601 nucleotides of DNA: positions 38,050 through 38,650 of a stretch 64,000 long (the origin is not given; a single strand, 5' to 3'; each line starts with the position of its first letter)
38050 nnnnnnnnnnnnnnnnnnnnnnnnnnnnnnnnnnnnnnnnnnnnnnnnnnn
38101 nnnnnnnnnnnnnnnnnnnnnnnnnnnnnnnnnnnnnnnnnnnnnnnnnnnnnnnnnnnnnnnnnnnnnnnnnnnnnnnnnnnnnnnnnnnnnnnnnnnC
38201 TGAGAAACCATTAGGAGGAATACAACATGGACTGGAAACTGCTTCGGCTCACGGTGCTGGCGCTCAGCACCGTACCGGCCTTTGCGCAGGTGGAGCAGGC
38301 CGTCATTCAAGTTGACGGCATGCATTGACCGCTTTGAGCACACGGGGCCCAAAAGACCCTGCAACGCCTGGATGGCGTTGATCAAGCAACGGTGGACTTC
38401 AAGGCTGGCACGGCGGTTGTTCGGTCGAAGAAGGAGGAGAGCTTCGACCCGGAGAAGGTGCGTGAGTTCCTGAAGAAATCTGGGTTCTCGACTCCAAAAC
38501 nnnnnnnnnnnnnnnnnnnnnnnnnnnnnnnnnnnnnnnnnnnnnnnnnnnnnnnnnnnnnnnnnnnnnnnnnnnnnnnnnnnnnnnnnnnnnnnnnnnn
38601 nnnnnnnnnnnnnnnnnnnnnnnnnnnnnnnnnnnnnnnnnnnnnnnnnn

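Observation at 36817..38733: Candidate undescribed envelope metal-handling module: MerR-type promoter, Cys-rich exported protein, OM beta-barrel, UxxU HMA protein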

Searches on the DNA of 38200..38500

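Call 23: search_rna_families(source=window, start=38200, end=38500, threshold=evalue, max_evalue=10)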
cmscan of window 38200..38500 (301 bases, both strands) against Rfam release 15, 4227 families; matches with E-value up to 10: 0.
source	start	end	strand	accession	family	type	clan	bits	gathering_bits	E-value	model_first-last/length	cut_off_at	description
